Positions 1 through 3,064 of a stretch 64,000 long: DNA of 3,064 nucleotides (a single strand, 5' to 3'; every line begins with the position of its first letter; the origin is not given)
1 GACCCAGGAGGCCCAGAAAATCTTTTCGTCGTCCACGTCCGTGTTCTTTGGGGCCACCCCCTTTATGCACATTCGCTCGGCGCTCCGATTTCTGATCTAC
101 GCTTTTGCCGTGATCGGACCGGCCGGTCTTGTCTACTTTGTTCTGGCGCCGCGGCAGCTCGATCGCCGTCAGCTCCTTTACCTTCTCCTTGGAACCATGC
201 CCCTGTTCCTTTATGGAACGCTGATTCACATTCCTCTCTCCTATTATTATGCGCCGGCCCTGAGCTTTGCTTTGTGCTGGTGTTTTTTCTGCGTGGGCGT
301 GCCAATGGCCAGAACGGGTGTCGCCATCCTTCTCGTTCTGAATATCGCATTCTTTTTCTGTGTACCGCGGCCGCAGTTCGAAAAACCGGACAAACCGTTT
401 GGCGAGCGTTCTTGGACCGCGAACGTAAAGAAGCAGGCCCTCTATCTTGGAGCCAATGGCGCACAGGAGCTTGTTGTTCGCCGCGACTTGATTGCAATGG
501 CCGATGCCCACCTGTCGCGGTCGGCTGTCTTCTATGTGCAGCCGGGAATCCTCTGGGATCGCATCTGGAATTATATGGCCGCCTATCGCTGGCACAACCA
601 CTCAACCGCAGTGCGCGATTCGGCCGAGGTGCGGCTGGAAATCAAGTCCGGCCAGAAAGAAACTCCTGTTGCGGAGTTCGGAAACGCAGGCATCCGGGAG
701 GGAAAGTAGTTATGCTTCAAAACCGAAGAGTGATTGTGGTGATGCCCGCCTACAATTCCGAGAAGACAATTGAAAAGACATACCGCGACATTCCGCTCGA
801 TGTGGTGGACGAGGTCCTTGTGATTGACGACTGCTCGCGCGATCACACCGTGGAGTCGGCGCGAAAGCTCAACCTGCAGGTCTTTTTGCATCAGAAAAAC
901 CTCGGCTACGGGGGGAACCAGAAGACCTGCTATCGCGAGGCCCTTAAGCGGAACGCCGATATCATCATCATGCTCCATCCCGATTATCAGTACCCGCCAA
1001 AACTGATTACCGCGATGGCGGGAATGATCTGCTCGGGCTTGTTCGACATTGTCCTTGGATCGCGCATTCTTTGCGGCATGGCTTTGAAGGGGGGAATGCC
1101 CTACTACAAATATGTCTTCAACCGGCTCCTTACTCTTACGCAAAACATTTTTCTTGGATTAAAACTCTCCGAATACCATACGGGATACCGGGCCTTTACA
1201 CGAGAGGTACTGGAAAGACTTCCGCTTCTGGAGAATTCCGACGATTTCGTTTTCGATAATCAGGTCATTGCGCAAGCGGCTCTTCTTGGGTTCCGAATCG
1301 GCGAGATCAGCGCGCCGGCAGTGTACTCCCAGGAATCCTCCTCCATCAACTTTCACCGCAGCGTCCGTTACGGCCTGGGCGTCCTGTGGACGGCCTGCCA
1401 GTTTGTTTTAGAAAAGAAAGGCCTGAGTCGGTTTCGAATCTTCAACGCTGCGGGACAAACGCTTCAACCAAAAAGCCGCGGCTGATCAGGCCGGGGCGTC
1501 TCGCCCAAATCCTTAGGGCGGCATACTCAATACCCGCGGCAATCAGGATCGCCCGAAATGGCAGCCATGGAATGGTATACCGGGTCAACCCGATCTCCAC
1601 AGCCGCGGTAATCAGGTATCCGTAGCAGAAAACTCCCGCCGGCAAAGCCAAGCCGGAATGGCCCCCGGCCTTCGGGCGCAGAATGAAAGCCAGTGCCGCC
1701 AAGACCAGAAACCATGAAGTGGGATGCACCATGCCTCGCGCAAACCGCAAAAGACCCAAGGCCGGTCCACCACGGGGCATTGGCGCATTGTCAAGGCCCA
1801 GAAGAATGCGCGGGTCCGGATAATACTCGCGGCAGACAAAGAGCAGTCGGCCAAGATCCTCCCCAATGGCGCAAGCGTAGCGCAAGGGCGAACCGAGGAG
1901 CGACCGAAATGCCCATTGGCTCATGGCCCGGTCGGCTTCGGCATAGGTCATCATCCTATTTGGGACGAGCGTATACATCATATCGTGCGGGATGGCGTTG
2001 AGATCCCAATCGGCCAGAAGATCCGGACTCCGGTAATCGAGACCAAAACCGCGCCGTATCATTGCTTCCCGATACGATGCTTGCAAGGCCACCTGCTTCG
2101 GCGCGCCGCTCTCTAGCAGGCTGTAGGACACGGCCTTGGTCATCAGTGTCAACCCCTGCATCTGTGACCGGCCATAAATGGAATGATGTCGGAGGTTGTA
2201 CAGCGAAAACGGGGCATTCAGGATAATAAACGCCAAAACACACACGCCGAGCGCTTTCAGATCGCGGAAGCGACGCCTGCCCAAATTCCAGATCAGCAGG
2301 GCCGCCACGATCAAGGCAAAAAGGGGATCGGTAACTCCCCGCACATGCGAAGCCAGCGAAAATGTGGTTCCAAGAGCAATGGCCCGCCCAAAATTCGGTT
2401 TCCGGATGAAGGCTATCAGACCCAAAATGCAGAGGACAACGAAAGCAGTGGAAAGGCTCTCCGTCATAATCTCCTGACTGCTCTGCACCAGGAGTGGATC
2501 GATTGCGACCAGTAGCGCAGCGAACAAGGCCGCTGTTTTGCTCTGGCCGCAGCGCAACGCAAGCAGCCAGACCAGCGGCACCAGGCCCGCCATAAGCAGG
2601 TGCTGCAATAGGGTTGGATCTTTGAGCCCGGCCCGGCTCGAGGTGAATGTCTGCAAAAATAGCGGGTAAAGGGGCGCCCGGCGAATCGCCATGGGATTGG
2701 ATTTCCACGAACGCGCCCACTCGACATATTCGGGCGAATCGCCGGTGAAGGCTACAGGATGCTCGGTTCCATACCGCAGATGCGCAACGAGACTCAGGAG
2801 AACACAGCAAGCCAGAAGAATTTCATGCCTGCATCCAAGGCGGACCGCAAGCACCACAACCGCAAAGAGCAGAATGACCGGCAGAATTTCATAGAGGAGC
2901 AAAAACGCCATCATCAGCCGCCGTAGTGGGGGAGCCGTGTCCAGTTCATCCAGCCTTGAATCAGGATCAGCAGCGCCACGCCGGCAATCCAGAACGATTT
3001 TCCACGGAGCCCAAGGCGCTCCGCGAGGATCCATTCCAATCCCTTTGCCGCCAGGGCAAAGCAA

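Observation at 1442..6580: Translationally coupled operon: an Und-P-sugar synthase-type GT2 followed by three different polytopic membrane proteins, at least one GT-C/PMT-like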

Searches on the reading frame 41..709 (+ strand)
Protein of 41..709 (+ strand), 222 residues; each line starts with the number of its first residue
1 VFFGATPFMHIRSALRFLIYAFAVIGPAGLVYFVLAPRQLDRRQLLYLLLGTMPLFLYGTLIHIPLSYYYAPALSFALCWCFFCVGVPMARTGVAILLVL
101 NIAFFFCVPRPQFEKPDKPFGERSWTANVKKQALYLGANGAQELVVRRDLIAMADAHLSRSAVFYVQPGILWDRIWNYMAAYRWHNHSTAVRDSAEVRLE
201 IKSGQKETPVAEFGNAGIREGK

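Call 9: search_protein_families(library=pfam, proteins=[window:41-709:+], max_evalue=0.1)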
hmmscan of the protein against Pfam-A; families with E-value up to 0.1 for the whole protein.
window:41-709:+ (222 aa): 0 families

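Call 10: search_protein_families(library=ncbifam, proteins=[window:41-709:+], max_evalue=0.1)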
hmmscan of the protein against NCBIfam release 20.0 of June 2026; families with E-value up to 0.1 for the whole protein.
window:41-709:+ (222 aa): 0 families

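Call 66: search_protein_families(library=pfam, proteins=[window:41-709:+], max_evalue=1)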
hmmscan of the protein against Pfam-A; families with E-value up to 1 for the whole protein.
window:41-709:+ (222 aa): 0 families

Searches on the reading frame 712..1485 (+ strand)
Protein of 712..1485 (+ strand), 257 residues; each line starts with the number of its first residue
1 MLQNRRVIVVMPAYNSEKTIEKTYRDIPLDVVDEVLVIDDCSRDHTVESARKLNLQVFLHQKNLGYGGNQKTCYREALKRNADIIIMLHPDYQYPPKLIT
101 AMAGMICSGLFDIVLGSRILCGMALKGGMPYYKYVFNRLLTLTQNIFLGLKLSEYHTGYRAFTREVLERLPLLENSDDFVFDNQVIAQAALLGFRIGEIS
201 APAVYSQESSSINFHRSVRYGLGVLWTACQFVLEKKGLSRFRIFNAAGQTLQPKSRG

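Call 9: search_protein_families(library=pfam, proteins=[window:712-1485:+], max_evalue=0.1)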
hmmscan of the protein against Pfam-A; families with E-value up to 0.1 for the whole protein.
window:712-1485:+ (257 aa): 1 family
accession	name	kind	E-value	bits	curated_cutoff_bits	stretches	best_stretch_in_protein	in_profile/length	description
PF00535.33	Glycos_transf_2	-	1.2e-22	81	23.3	1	9-170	2-167/168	Glycosyl transferase family 2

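Call 10: search_protein_families(library=ncbifam, proteins=[window:712-1485:+], max_evalue=0.1)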
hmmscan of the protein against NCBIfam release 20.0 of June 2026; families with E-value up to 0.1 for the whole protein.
window:712-1485:+ (257 aa): 12 families
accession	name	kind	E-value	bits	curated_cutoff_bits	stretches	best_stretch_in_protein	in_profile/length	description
TIGR04182.1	glyco_TIGR04182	equivalog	7.7e-19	68.2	325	1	7-199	2-186/293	S-layer glycoprotein N-glycosyltransferase AglJ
NF058614.1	PPMAGASynPpgS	equivalog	3.6e-17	62.5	370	1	7-211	2-204/226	polyprenyl-phospho-N-acetylgalactosaminyl synthase PpgS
NF041391.1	DPhHxTase_Halo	equivalog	2.9e-14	52.5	375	1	11-176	1-159/213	dolichyl-phosphate hexose transferase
NF047588.1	GlcsyltransPgfSStrep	equivalog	5.5e-09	35.7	500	1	7-179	3-176/308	glycosyltransferase PgfS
NF010496.0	PRK13915.1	equivalog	2.3e-08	33.5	262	1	3-103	29-139/307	glucosyl-3-phosphoglycerate synthase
TIGR04283.1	glyco_like_mftF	equivalog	2.9e-08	33.6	182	1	9-106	3-97/221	TIGR04283 family arsenosugar biosynthesis glycosyltransferase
NF047683.1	TeichurnBiosyTuaG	equivalog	6.5e-05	22.7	400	1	4-52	5-55/252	teichuronic acid biosynthesis protein TuaG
NF041875.1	EPS_EpsD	equivalog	0.0012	18.3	370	1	9-164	3-164/325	exopolysaccharide biosynthesis glycosyltransferase EpsD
TIGR03937.1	PgaC_IcaA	equivalog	0.0097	14.9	422.3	1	5-65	45-112/407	poly-beta-1,6-N-acetyl-D-glucosamine synthase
TIGR03965.1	mycofact_glyco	equivalog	0.032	13.1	280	1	5-68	74-144/467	mycofactocin biosynthesis glycosyltransferase MftF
NF007482.0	PRK10073.1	equivalog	0.042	12.8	423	1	4-65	5-72/334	glycosyltransferase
TIGR01556.1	rhamnosyltran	subfamily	0.05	12.8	200.55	1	21-102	11-94/281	rhamnosyltransferase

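Call 94: search_solved_structures(query=window:712-1485:+, max_evalue=0.001)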
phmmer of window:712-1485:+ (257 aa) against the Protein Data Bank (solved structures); distinct sequences matched with E-value up to 0.001: 3.
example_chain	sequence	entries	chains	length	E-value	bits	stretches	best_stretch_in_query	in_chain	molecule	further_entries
5mlz_A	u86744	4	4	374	2.3e-10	43.7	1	3-171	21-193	Dolichol monophosphate mannose synthase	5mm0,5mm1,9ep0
5tze_C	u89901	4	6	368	0.00034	23.5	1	8-89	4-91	Glycosyl transferase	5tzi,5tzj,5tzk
5tz8_A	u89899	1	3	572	0.0006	22.7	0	8-88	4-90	Glycosyl transferase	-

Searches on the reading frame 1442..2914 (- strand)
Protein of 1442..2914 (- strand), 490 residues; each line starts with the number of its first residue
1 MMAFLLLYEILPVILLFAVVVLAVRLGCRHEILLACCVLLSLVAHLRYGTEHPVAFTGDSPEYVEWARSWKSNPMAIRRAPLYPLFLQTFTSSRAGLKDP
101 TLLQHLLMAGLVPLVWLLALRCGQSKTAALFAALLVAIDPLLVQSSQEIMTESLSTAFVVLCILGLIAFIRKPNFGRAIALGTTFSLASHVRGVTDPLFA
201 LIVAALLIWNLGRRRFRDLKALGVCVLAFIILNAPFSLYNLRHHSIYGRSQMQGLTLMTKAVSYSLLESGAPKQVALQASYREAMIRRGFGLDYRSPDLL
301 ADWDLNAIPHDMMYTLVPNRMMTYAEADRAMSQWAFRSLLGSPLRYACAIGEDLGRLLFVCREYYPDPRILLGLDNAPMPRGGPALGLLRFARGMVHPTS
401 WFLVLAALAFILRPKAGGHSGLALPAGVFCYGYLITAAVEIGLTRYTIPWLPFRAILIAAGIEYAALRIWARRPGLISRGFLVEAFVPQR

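Call 9: search_protein_families(library=pfam, proteins=[window:1442-2914:-], max_evalue=0.1)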
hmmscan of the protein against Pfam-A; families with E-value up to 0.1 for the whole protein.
window:1442-2914:- (490 aa): 2 families
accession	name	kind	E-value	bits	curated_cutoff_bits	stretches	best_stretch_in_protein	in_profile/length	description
PF02366.24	PMT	-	8.7e-12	45.6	22.7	1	102-239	87-233/245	Dolichyl-phosphate-mannose-protein mannosyltransferase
PF13231.12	PMT_2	-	2.5e-08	34.7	26.1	1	101-232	25-154/160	Dolichyl-phosphate-mannose-protein mannosyltransferase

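Call 10: search_protein_families(library=ncbifam, proteins=[window:1442-2914:-], max_evalue=0.1)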
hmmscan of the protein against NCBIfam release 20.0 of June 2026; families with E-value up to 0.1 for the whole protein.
window:1442-2914:- (490 aa): 1 family
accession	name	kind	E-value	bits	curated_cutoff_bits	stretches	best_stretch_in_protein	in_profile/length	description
TIGR03663.1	TIGR03663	subfamily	0.092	11.7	126.25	0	107-193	79-164/435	flippase activity-associated protein Agl23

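Call 12: search_solved_structures(query=window:1442-2914:-, max_evalue=1, show_alignments=2)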
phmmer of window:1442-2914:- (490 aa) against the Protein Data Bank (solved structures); distinct sequences matched with E-value up to 1: 1.
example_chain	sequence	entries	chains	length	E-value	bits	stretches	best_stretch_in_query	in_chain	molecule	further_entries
10lm_U3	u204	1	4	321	0.6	12.1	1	264-324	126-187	LEPBI_I1029 protein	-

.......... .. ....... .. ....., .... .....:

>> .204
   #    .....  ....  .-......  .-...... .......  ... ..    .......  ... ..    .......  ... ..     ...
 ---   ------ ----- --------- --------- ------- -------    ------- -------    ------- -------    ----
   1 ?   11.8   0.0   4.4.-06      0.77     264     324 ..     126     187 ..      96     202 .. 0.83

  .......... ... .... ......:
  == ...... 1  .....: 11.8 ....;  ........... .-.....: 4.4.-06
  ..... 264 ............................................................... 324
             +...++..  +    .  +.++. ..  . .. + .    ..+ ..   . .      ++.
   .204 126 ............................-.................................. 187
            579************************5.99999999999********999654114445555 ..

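Call 74: search_solved_structures(query=A6, max_evalue=10)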
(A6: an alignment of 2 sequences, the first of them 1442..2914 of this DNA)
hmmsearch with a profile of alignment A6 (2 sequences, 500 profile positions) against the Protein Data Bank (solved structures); distinct sequences matched with E-value up to 10: 4.
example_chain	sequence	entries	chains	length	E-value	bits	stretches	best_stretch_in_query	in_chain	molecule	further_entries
7ar9_l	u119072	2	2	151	0.38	12.9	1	309-375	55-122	ASHI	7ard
5w0b_A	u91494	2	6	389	1.1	11.3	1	69-112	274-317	Terminal uridylyltransferase 7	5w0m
5w0o_A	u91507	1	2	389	1.2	11.3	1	69-112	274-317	Terminal uridylyltransferase 7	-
5w0n_A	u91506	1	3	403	1.2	11.2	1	69-112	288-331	Terminal uridylyltransferase 7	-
